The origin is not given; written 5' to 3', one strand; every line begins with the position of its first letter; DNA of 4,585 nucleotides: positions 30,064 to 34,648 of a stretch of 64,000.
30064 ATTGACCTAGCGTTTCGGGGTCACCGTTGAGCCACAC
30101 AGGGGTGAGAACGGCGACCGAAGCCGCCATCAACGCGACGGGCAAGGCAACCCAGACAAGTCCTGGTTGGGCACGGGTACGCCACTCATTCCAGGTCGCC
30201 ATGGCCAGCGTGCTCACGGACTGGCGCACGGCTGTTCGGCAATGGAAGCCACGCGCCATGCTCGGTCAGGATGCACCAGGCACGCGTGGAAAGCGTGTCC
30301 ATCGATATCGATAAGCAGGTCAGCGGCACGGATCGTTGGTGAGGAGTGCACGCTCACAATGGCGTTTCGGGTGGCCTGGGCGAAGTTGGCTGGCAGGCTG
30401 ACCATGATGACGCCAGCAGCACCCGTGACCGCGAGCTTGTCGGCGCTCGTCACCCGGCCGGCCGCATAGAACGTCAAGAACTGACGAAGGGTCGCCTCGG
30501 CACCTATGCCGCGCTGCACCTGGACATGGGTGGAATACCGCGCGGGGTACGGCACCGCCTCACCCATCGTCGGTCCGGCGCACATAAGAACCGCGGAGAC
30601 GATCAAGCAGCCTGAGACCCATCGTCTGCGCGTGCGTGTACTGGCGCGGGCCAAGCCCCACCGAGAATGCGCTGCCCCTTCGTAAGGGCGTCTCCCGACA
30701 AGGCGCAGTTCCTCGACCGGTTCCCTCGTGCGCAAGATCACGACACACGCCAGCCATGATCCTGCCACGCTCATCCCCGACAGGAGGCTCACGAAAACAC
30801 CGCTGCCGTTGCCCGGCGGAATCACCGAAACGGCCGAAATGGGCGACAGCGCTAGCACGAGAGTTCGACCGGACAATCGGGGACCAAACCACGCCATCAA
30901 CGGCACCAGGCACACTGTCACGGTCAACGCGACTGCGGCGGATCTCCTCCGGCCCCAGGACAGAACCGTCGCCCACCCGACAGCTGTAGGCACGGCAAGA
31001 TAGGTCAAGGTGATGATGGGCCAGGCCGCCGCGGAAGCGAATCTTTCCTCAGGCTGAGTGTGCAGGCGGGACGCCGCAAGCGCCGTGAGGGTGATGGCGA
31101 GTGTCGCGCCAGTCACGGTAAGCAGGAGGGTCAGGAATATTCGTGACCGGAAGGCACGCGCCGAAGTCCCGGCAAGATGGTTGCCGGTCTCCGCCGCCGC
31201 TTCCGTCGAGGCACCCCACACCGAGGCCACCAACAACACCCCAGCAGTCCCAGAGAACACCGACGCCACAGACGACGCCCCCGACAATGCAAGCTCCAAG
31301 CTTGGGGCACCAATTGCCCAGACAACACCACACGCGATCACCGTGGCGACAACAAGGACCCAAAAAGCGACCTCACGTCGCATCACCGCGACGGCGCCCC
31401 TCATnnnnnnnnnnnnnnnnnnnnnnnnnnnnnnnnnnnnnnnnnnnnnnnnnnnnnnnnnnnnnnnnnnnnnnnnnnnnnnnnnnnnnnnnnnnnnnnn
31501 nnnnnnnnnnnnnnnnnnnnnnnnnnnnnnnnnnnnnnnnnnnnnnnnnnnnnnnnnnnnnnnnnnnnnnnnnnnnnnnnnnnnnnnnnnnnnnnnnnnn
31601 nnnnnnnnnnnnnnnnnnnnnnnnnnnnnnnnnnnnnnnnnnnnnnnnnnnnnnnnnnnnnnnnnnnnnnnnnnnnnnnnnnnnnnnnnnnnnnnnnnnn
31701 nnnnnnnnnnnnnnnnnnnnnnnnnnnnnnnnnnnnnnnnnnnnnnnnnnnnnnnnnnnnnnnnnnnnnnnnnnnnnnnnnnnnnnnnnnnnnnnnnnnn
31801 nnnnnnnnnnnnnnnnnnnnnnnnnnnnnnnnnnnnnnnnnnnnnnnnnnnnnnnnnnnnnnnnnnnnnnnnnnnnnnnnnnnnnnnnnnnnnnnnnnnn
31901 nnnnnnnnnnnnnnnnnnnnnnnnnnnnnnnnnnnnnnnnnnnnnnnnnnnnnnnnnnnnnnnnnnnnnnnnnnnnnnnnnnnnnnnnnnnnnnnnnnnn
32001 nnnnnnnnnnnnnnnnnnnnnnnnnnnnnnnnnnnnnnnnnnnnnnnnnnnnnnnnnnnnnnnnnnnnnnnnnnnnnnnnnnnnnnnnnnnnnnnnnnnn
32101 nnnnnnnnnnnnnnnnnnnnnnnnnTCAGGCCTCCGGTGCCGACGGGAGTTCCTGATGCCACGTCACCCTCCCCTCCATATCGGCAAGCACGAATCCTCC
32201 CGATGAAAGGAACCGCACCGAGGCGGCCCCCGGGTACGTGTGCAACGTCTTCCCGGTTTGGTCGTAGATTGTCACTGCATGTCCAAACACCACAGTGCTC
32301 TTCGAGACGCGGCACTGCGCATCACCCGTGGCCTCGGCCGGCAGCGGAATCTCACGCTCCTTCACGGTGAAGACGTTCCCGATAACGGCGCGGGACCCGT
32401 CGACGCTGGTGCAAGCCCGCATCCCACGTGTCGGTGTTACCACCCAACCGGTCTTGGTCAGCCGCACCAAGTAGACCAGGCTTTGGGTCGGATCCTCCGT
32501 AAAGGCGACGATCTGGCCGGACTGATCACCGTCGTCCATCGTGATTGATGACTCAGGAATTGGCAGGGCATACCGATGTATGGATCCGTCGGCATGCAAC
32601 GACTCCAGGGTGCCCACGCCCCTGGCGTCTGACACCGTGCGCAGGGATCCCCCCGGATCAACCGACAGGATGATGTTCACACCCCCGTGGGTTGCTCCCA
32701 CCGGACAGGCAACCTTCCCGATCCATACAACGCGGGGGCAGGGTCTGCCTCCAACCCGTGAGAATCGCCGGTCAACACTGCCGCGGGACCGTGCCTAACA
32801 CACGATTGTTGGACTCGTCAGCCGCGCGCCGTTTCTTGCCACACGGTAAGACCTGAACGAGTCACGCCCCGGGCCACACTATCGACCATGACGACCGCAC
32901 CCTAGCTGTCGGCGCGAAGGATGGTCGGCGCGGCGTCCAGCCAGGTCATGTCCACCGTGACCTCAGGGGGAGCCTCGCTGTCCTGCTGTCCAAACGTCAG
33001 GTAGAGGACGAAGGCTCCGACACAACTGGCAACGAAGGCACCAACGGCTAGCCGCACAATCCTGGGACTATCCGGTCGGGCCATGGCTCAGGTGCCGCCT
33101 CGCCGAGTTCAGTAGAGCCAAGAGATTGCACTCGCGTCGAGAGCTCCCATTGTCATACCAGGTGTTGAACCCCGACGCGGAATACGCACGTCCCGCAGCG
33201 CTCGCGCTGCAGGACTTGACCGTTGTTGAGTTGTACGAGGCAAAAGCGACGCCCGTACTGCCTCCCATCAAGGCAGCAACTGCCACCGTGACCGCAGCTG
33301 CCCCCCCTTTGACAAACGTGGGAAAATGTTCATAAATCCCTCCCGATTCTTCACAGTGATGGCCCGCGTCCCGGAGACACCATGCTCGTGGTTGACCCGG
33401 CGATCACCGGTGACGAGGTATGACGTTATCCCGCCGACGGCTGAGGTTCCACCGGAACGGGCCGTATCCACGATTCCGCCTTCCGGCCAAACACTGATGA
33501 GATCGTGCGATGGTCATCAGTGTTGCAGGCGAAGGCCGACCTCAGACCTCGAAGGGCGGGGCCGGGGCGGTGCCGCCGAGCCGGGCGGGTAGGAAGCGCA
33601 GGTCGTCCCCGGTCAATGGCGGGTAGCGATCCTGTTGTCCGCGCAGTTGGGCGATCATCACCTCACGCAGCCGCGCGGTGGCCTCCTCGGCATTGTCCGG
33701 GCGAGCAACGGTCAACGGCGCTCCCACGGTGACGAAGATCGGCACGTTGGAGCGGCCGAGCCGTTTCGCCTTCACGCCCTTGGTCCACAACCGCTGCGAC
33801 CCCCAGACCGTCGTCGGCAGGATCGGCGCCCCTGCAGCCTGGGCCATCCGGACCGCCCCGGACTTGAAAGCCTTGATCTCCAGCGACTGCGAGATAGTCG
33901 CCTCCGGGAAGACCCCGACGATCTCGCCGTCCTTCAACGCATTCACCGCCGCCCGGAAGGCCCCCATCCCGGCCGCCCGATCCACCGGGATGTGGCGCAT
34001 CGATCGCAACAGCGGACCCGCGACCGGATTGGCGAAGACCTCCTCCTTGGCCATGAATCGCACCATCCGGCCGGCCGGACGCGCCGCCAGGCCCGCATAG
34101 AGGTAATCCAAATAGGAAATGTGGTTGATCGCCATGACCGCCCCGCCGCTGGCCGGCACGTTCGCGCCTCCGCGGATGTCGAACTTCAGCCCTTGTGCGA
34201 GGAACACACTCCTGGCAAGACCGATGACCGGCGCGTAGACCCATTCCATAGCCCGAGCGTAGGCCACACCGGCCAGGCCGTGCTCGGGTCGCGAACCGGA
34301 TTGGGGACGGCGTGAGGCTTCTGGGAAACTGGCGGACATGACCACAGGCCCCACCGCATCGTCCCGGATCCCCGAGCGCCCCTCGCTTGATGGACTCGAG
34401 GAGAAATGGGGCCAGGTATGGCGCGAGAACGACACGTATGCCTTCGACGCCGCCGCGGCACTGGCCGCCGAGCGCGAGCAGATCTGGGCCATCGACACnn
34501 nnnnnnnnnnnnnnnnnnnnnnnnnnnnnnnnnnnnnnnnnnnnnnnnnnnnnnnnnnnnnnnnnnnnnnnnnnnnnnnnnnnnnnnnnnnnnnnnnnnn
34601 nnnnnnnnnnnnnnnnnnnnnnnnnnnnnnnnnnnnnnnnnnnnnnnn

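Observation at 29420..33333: GC-depleted island: small secreted peptide, orphan proteins, ABC ATPase and two atypical membrane proteins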

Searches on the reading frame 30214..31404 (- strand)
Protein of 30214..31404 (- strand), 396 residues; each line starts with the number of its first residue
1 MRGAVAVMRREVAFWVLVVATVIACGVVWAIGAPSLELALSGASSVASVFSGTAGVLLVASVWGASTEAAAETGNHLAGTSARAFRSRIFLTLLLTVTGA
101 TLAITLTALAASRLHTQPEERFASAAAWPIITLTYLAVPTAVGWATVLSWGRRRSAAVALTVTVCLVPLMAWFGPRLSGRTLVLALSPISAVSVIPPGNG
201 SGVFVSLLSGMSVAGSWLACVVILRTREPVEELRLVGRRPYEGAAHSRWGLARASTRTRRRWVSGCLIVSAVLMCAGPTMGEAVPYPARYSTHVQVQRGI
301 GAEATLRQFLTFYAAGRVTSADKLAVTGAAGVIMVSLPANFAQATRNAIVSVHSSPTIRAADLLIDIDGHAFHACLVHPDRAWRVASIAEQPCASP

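Call 3: search_protein_families(library=pfam, proteins=[window:30214-31404:-], max_evalue=0.1)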
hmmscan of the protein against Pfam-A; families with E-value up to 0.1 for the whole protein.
window:30214-31404:- (396 aa): 0 families

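Call 5: search_protein_families(library=ncbifam, proteins=[window:30214-31404:-], max_evalue=1)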
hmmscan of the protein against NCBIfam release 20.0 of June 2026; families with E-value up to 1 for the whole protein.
window:30214-31404:- (396 aa): 0 families

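Call 6: search_protein_families(library=padloc, proteins=[window:30214-31404:-], max_evalue=1)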
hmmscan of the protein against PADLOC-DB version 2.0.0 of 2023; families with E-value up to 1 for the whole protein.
window:30214-31404:- (396 aa): 0 families

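Call 7: find_encoding_contigs(protein=window:30214-31404:-, flank=10000, max_places=10)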
Protein window:30214-31404:- (396 aa): no gene with exactly this product is on record in the collection.

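Call 12: find_homologous_proteins(query=window:30214-31404:-, max_evalue=0.01)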
Query window:30214-31404:-: 8000 candidates shared short words with the query, none scored E <= 0.01.

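Call 13: search_solved_structures(query=window:30214-31404:-, max_evalue=10)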
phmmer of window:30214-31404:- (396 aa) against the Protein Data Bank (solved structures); distinct sequences matched with E-value up to 10: 1.
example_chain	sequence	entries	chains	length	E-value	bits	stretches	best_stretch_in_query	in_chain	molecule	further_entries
9ldv_R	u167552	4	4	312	3.7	9.8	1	89-224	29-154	consOR6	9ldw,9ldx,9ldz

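Call 51: search_protein_representatives(protein=window:30214-31404:-)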
Query: 396 residues. Proteins with E-value up to 0.001 (for the whole library): 10; up to 1e-10: 6; up to 1e-30: 6. The best 10 are listed.
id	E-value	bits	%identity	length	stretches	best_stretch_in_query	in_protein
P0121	2.2e-65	237.7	99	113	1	284-396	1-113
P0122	7.9e-52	193.0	40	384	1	1-393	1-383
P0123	2.8e-46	174.8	40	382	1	2-392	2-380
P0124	1.5e-40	155.9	36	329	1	59-393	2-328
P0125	3.9e-34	134.8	35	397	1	7-389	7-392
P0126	5.5e-32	127.7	33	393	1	15-390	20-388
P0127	1.2e-08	50.9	27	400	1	1-388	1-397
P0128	8.3e-06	41.6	28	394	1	8-387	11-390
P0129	1.9e-04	37.1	30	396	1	36-394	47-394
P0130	3.4e-04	36.3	27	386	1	34-394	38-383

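Call 61: search_solved_structures(query=A4, max_evalue=10)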
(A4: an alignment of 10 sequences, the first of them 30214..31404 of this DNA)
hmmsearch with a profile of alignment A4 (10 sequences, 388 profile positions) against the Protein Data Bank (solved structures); distinct sequences matched with E-value up to 10: 15.
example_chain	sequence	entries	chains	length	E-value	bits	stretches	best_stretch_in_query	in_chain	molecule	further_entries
5dvy_A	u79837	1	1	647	2.9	10.1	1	291-325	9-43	Penicillin binding protein 2 prime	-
8f3v_A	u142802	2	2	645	3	10.1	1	291-325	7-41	Penicillin binding protein 5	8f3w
8f3q_A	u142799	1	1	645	3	10.1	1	291-325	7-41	Penicillin binding protein 5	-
9d25_A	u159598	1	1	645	3.1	10.1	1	291-325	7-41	Penicillin Binding Protein 5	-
8f3z_A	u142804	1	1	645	3.1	10.1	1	291-325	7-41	Penicillin binding protein 5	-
8f3o_A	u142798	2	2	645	3.1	10.1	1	291-325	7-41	Penicillin binding protein 5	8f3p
8f3j_A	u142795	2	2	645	3.1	10.1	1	291-325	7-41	Penicillin binding protein 5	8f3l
8f3m_A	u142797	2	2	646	3.1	10.1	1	291-325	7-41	Penicillin binding protein 5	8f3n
8f3h_A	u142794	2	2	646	3.1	10.1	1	291-325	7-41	Penicillin binding protein 5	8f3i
8f3r_A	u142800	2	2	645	3.1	10.1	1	291-325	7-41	Penicillin binding protein 5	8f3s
8f3t_A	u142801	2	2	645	3.1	10.1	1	291-325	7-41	Penicillin binding protein 5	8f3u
8f3f_A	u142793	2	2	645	3.1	10.1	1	291-325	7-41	Penicillin binding protein 5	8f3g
8f3x_A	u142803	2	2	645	3.1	10.1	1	291-325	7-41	Penicillin binding protein 5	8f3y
6mkg_A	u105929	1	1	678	3.2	10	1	291-325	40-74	penicillin binding protein 5 (PBP5)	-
8u55_A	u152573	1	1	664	3.4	9.9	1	291-325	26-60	Penicillin-binding protein 5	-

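Call 62: predict_structure(alignment_id=A4)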
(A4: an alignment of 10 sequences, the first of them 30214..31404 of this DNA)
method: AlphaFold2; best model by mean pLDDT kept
length: 396 residues; sequences in the alignment: 10
mean_pLDDT: 80.7   pTM: 0.61
mean pLDDT of the five models: 80.7, 77.3, 76.7, 76.0, 75.0
residues with pLDDT >= 90: 137; 70-90: 175; 50-70: 55; < 50: 29
segments of 3 or more residues with pLDDT < 50: 232-256
pLDDT, mean of each block of 10 residues (from residue 1): 85 94 92 79 87 92 79 77 89 95 92 70 64 88 93 90 87 75 87 72 85 92 78 46 44 50 57 53 70 82 93 93 91 87 87 84 92 90 91 76
secondary structure, 60 per line:
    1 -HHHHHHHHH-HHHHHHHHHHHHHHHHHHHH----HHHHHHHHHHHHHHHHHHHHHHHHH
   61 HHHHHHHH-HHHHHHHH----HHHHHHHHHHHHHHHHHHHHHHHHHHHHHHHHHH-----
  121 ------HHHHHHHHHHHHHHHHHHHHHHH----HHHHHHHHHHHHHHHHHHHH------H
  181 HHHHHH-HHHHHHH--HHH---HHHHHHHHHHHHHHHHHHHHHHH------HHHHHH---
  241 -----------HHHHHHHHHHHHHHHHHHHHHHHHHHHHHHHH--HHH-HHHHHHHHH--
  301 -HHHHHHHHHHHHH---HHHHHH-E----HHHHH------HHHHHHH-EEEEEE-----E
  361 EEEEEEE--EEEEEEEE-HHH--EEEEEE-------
elements in order: H2-10 H12-31 H36-68 H70-77 H82-115 H127-149 H154-173 H180-186 H188-194 H203-225 H232-237 H252-283 H290-298 H302-314 H318-323 H330-334 H341-347 E349-354 E360-367 E370-377 E384-389

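Call 66: fold_search(model_id=the predicted structure, library=pdb)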
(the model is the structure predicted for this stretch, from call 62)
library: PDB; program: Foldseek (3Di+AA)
matches with E <= 10: 97; with E <= 0.001: 0
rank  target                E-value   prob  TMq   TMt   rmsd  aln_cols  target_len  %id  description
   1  7znq_y                3.7e-03  1.00  0.40  0.59   5.8       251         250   18  ABC transporter complex NosDFYL in GDN (released 2022-08-03)
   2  7o0y_D                1.1e-02  1.00  0.39  0.53   6.5       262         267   16  ABC transporter NosDFY, nucleotide-free in GDN (released 2022-04-13)
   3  7znq_Y                1.5e-02  1.00  0.38  0.51   6.4       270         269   16  ABC transporter complex NosDFYL in GDN (released 2022-08-03)
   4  7o0y_E                5.0e-02  1.00  0.42  0.62   5.4       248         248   17  ABC transporter NosDFY, nucleotide-free in GDN (released 2022-04-13)
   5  7o17_E                3.1e-01  0.97  0.34  0.47   7.4       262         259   18  ABC transporter NosDFY E154Q, ATP-bound in lipid nanodisc (released 2022-04-13)
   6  8p7w_A                3.4e-01  0.80  0.28  0.21   9.1       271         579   14  Structure of 5D3-Fab and nanobody(Nb8)-bound ABCG2 (released 2023-08-30)
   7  9q1y_A                3.6e-01  0.97  0.37  0.53   6.3       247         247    8  Nucleotide-free structure of PmtCD in detergent LMNG (released 2025-11-26)
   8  8bi0_A                4.3e-01  0.90  0.33  0.25   8.2       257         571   14  ABCG2 turnover-2 state with tariquidar bound (released 2023-01-11)
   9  3blz_A                4.8e-01  0.80  0.10  0.27   6.2        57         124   21  Crystal structure of a ntf2-like protein of unknown function (sbal_0622) from shewanella baltica os155 at 1.75 A resol (released 2007-12-25)
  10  3fka_A                4.8e-01  0.75  0.09  0.25   3.3        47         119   17  CRYSTAL STRUCTURE OF A NTF-2 LIKE PROTEIN OF UNKNOWN FUNCTION (SPO1084) FROM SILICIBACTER POMEROYI DSS-3 AT 1.69 A RES (released 2009-02-24)
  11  7oj8_A                5.5e-01  0.72  0.30  0.22   9.0       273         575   15  ABCG2 E1S turnover-2 state (released 2021-07-21)
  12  3fka_B                5.8e-01  0.72  0.09  0.26   3.2        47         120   17  CRYSTAL STRUCTURE OF A NTF-2 LIKE PROTEIN OF UNKNOWN FUNCTION (SPO1084) FROM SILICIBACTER POMEROYI DSS-3 AT 1.69 A RES (released 2009-02-24)
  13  8iwj_A                6.3e-01  0.87  0.33  0.25   8.1       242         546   14  ABCG25 Wild Type in Apo-state (released 2024-04-10)
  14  8k1m_B                7.2e-01  0.44  0.31  0.26  22.4       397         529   15  mycobacterial efflux pump, apo state (released 2024-07-17)
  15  8k1n_C                7.5e-01  0.51  0.32  0.26  19.9       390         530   15  mycobacterial efflux pump, substrate-bound state (released 2024-07-17)
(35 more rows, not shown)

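Call 72: search_dna_similar(query=window:30214-31404:-, collection=plasmids, mode=protein, max_evalue=0.001, max_rows=10)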
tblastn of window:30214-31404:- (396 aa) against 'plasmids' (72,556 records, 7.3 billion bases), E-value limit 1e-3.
No match.

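Call 85: search_protein_families(library=ncbifam, proteins=[P0122], max_evalue=1)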
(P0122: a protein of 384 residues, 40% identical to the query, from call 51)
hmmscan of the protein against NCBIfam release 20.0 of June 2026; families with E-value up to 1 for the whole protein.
P0122 (384 aa): 0 families

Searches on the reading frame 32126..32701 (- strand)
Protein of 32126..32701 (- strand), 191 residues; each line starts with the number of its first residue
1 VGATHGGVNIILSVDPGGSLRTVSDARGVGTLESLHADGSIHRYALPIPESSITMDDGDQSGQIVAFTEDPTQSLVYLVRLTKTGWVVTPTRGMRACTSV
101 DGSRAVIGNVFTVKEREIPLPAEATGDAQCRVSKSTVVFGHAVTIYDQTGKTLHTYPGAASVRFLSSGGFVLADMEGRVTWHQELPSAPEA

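Call 3: search_protein_families(library=pfam, proteins=[window:32126-32701:-], max_evalue=0.1)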
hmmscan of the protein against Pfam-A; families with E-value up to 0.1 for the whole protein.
window:32126-32701:- (191 aa): 0 families

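Call 5: search_protein_families(library=ncbifam, proteins=[window:32126-32701:-], max_evalue=1)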
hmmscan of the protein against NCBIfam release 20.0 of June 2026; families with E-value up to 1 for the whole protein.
window:32126-32701:- (191 aa): 1 family
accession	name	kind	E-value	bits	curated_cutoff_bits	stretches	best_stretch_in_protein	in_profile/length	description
NF005324.0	PRK06853.1-4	equivalog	0.049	13.5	222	1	67-142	73-148/196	indolepyruvate oxidoreductase subunit beta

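Call 6: search_protein_families(library=padloc, proteins=[window:32126-32701:-], max_evalue=1)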
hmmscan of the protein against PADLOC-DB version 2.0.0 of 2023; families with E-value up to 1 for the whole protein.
window:32126-32701:- (191 aa): 0 families

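Call 18: find_encoding_contigs(protein=window:32126-32701:-, flank=10000, max_places=10)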
Protein window:32126-32701:- (191 aa): no gene with exactly this product is on record in the collection.

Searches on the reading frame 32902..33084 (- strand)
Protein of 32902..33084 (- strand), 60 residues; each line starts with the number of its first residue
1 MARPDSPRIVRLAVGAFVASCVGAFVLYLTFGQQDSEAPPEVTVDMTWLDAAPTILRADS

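Call 3: search_protein_families(library=pfam, proteins=[window:32902-33084:-], max_evalue=0.1)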
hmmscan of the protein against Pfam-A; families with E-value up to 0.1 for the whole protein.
window:32902-33084:- (60 aa): 0 families

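Call 5: search_protein_families(library=ncbifam, proteins=[window:32902-33084:-], max_evalue=1)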
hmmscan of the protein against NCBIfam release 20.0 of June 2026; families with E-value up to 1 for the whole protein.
window:32902-33084:- (60 aa): 1 family
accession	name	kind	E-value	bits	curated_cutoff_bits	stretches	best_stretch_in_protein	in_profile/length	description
NF038083.1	CU044_5270_fam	subfamily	0.027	14.3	100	1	3-57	24-80/284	CU044_5270 family protein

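Call 6: search_protein_families(library=padloc, proteins=[window:32902-33084:-], max_evalue=1)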
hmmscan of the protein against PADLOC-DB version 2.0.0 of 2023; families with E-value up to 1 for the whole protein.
window:32902-33084:- (60 aa): 0 families

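Call 19: find_encoding_contigs(protein=window:32902-33084:-, flank=10000, max_places=10)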
Protein window:32902-33084:- (60 aa): 1 contig read that carries it; 1 place shown.
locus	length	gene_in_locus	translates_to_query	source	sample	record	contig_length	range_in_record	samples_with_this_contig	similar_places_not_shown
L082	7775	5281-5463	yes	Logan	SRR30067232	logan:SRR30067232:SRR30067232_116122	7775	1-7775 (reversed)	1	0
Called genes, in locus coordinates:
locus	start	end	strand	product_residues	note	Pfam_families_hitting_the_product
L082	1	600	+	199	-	?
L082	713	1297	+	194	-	-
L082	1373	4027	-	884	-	PF00133:tRNA-synt_1, PF09334:tRNA-synt_1g, PF00133:tRNA-synt_1, PF08264:Anticodon_1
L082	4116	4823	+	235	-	PF01553:Acyltransferase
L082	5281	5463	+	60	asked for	-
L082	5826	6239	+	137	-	-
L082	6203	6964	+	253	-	PF00005:ABC_tran, PF13304:AAA_21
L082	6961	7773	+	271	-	?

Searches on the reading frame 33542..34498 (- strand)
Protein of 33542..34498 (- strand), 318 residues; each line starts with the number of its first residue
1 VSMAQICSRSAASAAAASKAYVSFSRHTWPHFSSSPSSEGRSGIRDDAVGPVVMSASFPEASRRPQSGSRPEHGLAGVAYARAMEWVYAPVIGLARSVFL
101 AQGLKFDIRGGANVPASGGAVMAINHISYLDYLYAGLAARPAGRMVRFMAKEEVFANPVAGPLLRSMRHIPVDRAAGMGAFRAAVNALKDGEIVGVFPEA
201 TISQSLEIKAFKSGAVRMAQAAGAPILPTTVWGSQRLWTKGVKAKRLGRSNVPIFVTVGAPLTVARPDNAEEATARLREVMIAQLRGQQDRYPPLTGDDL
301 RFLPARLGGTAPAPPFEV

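Call 3: search_protein_families(library=pfam, proteins=[window:33542-34498:-], max_evalue=0.1)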
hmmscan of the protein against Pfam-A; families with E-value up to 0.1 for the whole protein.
window:33542-34498:- (318 aa): 1 family
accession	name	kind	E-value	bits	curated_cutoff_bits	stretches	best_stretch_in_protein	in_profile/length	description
PF01553.26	Acyltransferase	-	2.9e-30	105.2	23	1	106-231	2-131/132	Acyltransferase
